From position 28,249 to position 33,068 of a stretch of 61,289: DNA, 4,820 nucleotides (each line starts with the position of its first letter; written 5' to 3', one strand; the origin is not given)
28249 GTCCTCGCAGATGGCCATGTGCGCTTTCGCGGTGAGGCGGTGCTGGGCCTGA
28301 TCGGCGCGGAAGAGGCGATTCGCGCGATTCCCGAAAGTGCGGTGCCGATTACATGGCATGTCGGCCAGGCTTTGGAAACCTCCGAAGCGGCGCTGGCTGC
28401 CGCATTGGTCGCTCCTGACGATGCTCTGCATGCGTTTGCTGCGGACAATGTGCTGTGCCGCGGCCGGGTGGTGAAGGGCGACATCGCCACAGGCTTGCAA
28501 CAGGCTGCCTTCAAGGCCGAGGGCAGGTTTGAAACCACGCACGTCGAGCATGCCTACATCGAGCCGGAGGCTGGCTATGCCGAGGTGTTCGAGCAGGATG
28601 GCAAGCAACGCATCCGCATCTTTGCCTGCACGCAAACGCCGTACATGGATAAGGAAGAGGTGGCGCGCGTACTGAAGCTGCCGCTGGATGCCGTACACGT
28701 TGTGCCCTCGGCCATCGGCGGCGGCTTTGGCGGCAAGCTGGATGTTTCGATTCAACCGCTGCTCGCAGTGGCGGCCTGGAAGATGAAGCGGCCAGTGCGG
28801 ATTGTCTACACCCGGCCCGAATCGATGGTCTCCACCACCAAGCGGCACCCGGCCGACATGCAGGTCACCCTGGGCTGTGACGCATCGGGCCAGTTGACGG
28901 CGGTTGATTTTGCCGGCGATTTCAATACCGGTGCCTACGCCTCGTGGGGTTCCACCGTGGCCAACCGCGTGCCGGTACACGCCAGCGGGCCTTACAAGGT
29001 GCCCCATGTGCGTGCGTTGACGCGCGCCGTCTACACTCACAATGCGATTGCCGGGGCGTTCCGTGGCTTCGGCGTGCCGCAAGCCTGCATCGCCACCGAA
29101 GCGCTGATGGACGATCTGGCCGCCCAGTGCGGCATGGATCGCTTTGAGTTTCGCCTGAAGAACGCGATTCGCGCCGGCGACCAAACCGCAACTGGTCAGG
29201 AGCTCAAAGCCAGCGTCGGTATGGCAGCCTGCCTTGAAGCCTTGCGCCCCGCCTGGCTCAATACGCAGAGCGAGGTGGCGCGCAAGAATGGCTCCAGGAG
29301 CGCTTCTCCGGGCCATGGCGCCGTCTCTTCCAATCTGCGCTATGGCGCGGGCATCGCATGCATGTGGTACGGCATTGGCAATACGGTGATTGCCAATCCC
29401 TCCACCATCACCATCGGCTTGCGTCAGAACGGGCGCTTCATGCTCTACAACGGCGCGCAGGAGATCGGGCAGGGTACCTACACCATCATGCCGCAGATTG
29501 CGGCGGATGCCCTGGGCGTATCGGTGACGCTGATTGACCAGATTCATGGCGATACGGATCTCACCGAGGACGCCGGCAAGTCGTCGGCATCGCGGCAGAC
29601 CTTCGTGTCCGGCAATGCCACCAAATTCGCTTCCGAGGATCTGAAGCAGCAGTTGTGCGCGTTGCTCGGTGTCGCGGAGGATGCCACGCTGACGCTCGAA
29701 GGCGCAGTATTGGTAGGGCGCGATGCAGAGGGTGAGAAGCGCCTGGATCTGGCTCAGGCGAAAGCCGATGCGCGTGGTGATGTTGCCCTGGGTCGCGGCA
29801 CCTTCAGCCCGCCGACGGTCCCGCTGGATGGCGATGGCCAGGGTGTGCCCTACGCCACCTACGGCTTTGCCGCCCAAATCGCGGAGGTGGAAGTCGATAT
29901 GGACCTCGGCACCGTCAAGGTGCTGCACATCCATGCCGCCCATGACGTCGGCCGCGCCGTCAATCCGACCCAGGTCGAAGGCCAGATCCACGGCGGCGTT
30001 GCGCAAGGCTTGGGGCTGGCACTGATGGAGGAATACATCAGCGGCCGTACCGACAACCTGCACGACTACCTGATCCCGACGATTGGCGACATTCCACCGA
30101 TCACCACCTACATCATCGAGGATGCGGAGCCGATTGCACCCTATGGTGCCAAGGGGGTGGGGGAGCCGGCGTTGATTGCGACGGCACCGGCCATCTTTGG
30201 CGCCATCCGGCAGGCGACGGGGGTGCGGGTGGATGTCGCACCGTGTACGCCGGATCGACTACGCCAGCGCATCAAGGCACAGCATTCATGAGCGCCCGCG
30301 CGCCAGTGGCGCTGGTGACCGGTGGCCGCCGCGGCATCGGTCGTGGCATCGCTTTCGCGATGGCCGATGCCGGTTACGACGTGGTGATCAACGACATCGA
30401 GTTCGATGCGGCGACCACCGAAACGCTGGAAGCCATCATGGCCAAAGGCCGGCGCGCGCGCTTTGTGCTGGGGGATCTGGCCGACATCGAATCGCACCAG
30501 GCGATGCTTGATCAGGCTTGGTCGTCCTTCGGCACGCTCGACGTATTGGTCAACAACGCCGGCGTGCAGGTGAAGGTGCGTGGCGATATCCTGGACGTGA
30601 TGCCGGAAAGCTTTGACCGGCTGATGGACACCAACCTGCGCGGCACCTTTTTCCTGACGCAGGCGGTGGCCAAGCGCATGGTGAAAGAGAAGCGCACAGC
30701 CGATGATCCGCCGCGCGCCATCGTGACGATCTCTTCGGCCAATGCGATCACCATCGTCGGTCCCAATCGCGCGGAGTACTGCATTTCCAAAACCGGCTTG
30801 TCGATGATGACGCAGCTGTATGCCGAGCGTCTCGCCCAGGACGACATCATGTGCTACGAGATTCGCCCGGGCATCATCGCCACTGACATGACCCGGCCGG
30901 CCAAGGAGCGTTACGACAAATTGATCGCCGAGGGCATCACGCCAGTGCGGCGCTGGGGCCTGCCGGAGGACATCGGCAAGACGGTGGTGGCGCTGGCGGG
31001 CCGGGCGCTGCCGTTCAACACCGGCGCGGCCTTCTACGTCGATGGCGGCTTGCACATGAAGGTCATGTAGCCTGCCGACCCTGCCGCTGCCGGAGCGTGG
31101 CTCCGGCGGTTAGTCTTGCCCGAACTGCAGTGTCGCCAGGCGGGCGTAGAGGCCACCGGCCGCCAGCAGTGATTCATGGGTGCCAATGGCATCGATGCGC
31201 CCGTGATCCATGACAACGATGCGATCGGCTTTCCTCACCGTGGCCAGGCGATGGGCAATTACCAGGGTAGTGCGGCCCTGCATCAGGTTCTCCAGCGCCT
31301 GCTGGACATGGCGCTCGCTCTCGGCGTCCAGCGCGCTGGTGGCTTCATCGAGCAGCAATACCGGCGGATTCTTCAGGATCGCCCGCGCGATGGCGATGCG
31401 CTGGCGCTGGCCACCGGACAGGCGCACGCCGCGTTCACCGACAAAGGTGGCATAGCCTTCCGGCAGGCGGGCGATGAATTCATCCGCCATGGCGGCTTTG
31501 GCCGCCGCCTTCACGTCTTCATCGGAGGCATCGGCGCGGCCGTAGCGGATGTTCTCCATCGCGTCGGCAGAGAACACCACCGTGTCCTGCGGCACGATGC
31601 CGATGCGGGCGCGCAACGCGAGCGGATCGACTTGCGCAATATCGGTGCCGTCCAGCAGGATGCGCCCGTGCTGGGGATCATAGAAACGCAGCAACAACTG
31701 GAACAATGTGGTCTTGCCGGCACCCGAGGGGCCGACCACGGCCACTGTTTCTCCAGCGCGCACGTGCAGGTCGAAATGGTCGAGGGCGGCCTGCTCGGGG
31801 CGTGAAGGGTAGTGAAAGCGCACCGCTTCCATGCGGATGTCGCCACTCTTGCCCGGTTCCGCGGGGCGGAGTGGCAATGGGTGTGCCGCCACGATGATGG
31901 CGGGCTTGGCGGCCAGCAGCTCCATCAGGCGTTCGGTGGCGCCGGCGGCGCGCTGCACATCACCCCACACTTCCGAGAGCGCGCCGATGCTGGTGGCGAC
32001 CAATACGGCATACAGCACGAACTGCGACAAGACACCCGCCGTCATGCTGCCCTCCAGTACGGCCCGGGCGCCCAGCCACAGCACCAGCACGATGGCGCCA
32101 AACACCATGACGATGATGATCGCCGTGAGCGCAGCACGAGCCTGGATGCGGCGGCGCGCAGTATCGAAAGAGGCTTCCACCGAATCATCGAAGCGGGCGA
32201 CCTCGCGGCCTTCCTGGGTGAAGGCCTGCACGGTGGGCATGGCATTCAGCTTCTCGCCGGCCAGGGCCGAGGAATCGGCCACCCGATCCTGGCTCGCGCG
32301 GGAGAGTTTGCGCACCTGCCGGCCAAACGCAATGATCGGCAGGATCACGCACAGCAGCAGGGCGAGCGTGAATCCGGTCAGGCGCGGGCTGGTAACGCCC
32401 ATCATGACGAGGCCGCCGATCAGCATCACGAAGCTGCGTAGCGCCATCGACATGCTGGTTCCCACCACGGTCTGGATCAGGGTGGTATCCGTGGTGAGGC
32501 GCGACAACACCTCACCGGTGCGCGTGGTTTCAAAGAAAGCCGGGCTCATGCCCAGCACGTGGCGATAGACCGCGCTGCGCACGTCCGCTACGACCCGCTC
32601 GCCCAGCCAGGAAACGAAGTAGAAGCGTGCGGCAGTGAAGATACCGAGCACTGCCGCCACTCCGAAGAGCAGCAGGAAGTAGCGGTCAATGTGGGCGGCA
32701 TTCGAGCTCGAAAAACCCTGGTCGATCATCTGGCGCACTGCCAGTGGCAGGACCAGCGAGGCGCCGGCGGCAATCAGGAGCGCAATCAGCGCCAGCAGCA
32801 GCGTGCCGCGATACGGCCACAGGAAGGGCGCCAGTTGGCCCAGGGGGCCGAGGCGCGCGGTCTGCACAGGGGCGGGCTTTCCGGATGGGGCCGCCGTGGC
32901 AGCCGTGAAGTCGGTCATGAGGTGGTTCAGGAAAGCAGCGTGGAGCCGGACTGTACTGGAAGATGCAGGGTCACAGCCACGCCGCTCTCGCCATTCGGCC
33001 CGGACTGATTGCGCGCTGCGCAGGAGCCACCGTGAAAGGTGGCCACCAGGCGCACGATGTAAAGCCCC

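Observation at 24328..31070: Candidate undescribed catabolic pathway: TsaM/VanA-like Rieske oxygenase with LysR, Mo-hydroxylase and SDR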

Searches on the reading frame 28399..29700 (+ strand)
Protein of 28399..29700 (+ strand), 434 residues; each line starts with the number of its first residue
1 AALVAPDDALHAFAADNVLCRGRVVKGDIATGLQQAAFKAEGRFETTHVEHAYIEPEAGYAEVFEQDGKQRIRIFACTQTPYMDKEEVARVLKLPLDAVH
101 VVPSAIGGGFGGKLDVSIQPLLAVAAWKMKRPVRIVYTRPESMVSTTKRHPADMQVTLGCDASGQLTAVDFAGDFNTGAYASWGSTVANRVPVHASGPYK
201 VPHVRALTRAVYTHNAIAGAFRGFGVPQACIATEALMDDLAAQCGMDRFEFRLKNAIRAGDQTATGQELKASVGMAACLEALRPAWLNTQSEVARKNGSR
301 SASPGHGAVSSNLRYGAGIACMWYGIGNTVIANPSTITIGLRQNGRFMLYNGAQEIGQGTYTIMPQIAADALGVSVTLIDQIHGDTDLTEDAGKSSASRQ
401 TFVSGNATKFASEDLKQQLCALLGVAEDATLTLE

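Call 35: search_solved_structures(query=window:28399-29700:+, max_evalue=1e-30, show_alignments=5)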
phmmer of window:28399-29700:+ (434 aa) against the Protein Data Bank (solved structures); distinct sequences matched with E-value up to 1e-30: 23.
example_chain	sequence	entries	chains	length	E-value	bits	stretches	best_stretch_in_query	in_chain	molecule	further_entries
3hrd_A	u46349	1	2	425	7.1e-59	203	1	23-284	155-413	Nicotinate dehydrogenase large molybdopterin subunit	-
1sij_A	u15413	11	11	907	3.5e-38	134.8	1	5-417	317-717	Aldehyde oxidoreductase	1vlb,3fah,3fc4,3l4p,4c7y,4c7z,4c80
1rm6_A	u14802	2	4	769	7.4e-38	133.8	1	2-420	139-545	4-hydroxybenzoyl-CoA reductase alpha subunit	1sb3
3sr6_C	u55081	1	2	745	1.2e-36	129.8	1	23-415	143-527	Xanthine dehydrogenase/oxidase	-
3etr_C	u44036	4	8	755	1.2e-36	129.8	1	23-415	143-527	Xanthine dehydrogenase/oxidase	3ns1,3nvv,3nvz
3nrz_C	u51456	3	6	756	1.2e-36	129.8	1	23-415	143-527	Xanthine dehydrogenase/oxidase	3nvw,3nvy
3eub_C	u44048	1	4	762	1.3e-36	129.7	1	23-415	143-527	Xanthine dehydrogenase/oxidase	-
1fiq_C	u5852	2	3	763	1.3e-36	129.7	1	23-415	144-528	XANTHINE OXIDASE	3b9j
2w55_B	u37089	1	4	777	1.5e-36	129.5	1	12-427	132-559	XANTHINE DEHYDROGENASE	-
2e1q_A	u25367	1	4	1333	1.7e-36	129.3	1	23-415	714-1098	Xanthine dehydrogenase/oxidase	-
1jro_B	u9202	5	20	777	1.9e-36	129.1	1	12-427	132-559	xanthine dehydrogenase, chain B | XANTHINE DEHYDROGENASE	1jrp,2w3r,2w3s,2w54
1n5x_A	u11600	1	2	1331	4.3e-36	128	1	23-415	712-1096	Xanthine Dehydrogenase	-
3una_A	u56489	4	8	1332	4.3e-36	128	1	23-415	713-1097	Xanthine dehydrogenase/oxidase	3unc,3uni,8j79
1fo4_A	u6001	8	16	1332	4.3e-36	128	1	23-415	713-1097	XANTHINE DEHYDROGENASE | Xanthine dehydrogenase/oxidase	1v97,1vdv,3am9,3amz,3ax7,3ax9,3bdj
2ckj_A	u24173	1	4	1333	5e-36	127.8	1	23-415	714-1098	XANTHINE OXIDOREDUCTASE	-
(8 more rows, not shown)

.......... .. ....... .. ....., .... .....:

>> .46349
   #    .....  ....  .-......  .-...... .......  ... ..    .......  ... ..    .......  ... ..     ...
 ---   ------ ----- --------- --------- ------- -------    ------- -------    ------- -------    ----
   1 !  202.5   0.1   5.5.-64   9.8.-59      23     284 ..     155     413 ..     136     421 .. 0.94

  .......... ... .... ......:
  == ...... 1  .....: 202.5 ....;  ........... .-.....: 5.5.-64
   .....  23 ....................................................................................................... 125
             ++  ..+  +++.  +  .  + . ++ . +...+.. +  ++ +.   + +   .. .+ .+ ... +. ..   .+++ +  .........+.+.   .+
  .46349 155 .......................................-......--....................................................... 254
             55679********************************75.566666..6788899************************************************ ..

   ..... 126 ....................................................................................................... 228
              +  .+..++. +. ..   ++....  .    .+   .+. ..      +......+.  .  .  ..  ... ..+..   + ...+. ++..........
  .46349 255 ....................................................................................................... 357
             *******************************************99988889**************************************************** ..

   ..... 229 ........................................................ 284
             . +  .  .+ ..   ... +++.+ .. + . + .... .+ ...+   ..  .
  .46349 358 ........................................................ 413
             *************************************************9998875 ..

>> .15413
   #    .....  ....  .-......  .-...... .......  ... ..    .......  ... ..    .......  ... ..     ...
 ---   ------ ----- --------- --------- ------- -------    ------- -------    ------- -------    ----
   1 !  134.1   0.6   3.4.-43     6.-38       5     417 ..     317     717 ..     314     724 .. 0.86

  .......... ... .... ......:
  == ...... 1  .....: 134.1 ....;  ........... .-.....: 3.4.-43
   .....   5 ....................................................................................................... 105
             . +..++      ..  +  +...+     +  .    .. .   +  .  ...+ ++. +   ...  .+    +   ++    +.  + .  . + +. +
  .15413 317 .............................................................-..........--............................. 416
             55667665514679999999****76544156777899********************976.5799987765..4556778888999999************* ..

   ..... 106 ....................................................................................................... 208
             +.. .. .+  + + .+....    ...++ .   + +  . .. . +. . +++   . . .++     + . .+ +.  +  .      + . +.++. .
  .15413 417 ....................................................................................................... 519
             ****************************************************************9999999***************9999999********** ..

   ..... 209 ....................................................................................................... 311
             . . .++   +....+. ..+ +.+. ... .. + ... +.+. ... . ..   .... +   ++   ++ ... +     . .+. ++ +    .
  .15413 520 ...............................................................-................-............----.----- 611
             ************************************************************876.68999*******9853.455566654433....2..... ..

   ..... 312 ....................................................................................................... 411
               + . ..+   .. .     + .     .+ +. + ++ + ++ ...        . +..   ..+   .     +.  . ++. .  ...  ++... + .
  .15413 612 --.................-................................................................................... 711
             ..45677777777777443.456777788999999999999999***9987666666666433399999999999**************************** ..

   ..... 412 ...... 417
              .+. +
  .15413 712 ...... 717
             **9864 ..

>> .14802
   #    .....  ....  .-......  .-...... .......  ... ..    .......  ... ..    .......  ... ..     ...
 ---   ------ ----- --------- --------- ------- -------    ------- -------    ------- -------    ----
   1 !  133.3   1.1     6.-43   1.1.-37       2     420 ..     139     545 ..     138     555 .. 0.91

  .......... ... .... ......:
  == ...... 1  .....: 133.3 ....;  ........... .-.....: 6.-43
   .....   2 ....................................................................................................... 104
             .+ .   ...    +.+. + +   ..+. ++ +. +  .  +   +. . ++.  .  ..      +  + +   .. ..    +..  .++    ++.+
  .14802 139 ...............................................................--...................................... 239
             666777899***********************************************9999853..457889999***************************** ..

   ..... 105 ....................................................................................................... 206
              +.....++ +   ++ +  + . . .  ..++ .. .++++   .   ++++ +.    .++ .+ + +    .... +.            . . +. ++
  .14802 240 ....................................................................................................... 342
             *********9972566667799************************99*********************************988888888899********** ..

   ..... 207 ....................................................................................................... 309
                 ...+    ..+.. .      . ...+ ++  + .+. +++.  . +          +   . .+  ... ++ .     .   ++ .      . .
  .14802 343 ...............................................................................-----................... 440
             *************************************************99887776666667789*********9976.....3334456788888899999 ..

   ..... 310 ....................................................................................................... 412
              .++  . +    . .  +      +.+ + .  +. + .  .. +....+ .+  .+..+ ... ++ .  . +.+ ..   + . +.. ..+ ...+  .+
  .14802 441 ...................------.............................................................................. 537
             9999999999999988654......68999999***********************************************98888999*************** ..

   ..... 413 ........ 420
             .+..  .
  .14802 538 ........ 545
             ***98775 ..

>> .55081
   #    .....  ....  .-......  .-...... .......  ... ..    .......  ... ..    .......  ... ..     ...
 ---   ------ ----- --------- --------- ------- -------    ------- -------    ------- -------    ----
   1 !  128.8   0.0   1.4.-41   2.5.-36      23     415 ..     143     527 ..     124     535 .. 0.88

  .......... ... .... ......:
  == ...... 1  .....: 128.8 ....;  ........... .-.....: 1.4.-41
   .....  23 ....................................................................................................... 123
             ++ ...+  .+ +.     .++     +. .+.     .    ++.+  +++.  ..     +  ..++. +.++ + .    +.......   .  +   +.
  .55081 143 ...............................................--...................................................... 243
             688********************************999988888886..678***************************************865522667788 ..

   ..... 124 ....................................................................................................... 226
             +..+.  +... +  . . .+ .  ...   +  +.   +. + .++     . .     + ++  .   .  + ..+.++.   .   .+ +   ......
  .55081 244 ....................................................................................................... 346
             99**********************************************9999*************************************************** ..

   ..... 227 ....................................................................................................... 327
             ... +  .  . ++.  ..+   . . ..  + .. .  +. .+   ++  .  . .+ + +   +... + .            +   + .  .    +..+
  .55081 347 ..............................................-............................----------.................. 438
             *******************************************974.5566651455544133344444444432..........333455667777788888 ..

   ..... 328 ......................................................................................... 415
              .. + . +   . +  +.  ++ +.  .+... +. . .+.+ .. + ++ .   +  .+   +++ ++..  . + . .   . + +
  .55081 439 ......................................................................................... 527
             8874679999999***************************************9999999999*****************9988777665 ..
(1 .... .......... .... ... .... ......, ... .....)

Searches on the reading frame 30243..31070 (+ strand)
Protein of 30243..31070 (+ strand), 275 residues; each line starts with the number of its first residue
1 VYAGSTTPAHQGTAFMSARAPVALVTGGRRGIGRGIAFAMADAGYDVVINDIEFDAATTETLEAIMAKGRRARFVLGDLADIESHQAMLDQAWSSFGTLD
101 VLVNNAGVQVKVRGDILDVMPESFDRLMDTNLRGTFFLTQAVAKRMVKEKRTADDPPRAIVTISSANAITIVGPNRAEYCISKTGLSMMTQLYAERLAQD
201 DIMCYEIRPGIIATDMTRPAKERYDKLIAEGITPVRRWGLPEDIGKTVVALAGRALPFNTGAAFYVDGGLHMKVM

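Call 3: search_protein_families(library=pfam, proteins=[window:30243-31070:+])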
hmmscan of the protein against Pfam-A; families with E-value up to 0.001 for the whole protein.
window:30243-31070:+ (275 aa): 3 families
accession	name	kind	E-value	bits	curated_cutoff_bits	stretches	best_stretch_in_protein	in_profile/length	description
PF13561.12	adh_short_C2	-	1.6e-48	165.8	27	1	29-271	5-236/236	Enoyl-(Acyl carrier protein) reductase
PF00106.31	adh_short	-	3.4e-42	144.6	26.6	1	22-223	2-193/195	short chain dehydrogenase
PF08659.16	KR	-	5e-07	30.2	22.6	1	23-180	3-150/180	KR domain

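Call 4: search_protein_families(library=ncbifam, proteins=[window:30243-31070:+])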
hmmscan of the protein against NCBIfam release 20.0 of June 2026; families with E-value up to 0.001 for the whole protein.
window:30243-31070:+ (275 aa): 218 families (the best 25 are shown)
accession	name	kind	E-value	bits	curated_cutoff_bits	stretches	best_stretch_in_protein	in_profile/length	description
NF009386.0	PRK12745.1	equivalog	3.1e-106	354.2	250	1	17-273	2-257/259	3-ketoacyl-ACP reductase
NF005559.1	PRK07231.1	subfamily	1.8e-50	171.8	215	1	22-270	6-247/249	glucose 1-dehydrogenase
NF053807.1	RhamDHLra1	equivalog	1.2e-47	162.7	400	1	22-273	6-250/252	L-rhamnose 1-dehydrogenase Lra1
TIGR01830.1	3oxo_ACP_reduc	equivalog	5.2e-47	160.5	297.75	1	23-270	1-238/239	3-oxoacyl-[acyl-carrier-protein] reductase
TIGR01832.1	kduD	equivalog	5.8e-46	157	338.85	1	21-270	6-245/248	2-dehydro-3-deoxy-D-gluconate 5-dehydrogenase KduD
NF004198.0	PRK05653.1-3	equivalog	1.8e-45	155.4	296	1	20-272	7-248/248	3-oxoacyl-ACP reductase FabG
NF009466.0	PRK12826.1-2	subfamily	9.3e-44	149.7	222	1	21-272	4-246/248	3-oxoacyl-ACP reductase FabG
NF005390.0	PRK06935.1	equivalog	3e-43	148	369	1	15-270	10-255/258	2-dehydro-3-deoxy-D-gluconate 5-dehydrogenase KduD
NF004791.0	PRK06138.1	equivalog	6.1e-43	146.9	312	1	21-271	6-250/252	SDR family oxidoreductase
NF009384.0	PRK12743.1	equivalog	1.2e-42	145.9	264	1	19-272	5-249/258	SDR family oxidoreductase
NF005853.0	PRK07774.1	equivalog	2.5e-41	141.7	303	1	21-272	7-248/250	SDR family oxidoreductase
TIGR02415.1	23BDH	subfamily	1.7e-40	139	304.35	1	22-271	2-252/254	acetoin reductase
NF004818.0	PRK06172.1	equivalog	6.6e-40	137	336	1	20-270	7-250/253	SDR family oxidoreductase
NF004778.0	PRK06124.1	equivalog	1.2e-39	136.3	303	1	19-273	10-255/256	SDR family oxidoreductase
NF006528.0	PRK08993.1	subfamily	1.4e-39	136.1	430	1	18-270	8-250/253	2-dehydro-3-deoxy-D-gluconate 5-dehydrogenase KduD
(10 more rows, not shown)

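Call 66: search_solved_structures(query=window:30288-31070:+, max_evalue=1e-30)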
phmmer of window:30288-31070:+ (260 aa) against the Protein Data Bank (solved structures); distinct sequences matched with E-value up to 1e-30: 11.
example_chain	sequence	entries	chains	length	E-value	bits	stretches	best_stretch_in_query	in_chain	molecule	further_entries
4da9_A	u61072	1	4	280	2.5e-66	226.9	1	5-256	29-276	Short-chain dehydrogenase/reductase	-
4one_A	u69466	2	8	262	5.2e-66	225.9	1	1-257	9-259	3-oxoacyl-(Acyl-carrier protein) reductase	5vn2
3osu_A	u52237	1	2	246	8.7e-35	123.6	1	7-257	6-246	3-oxoacyl-[acyl-carrier-protein] reductase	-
3sj7_A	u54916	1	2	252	9e-35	123.6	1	7-257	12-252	3-oxoacyl-(Acyl-carrier-protein) reductase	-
2hq1_A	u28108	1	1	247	6.1e-34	120.9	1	3-257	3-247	Glucose/ribitol dehydrogenase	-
4z9y_A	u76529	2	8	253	4.1e-33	118.2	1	5-254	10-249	2-deoxy-D-gluconate 3-dehydrogenase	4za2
2uvd_A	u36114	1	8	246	5.2e-33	117.8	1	4-256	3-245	3-OXOACYL-(ACYL-CARRIER-PROTEIN) REDUCTASE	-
3woh_A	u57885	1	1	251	1.8e-32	116.1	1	6-257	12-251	SiaM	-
4jro_A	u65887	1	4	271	9.8e-32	113.7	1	2-256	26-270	FabG protein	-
4rzh_A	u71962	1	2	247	2.4e-31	112.4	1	4-257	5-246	3-oxoacyl-[acyl-carrier protein] reductase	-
4g81_D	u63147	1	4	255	4e-31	111.6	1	6-255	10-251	Putative hexonate dehydrogenase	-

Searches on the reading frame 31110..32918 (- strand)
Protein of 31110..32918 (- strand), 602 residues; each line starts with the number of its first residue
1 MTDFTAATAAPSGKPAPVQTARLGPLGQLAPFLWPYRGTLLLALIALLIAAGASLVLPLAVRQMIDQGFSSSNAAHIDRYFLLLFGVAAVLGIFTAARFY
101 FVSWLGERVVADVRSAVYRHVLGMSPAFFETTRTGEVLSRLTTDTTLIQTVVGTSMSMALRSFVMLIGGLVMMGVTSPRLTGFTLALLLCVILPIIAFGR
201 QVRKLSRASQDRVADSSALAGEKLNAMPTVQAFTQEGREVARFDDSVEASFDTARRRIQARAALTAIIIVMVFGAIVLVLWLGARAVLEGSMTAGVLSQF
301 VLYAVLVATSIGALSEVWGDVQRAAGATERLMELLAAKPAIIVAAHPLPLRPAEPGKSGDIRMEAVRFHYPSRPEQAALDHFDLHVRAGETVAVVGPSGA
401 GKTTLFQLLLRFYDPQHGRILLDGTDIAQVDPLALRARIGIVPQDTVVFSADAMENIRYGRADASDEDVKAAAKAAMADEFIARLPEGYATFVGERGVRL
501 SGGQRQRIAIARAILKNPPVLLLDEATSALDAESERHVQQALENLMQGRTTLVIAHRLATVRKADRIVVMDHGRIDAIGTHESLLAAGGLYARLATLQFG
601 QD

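Call 6: search_protein_families(library=pfam, proteins=[window:31110-32918:-])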
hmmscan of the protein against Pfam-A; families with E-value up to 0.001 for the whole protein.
window:31110-32918:- (602 aa): 6 families
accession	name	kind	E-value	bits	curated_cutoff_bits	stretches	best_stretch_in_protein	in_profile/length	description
PF00664.28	ABC_membrane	-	4e-54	184.6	28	1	40-307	1-270/274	ABC transporter transmembrane region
PF00005.33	ABC_tran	-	1.8e-33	116.5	25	1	379-528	1-137/137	ABC transporter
PF02463.25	SMC_N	-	3.6e-08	33.5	40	1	499-570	136-211/220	RecF/RecN/SMC N terminal domain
PF13191.12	AAA_16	-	9.8e-06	26.6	32.6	1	380-548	14-162/167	AAA ATPase domain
PF13401.12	AAA_22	-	0.00015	22.5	27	1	392-538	8-104/130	AAA domain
PF13304.12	AAA_21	-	0.00019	22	27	0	393-412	3-22/304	AAA domain, putative AbiEii toxin, Type IV TA system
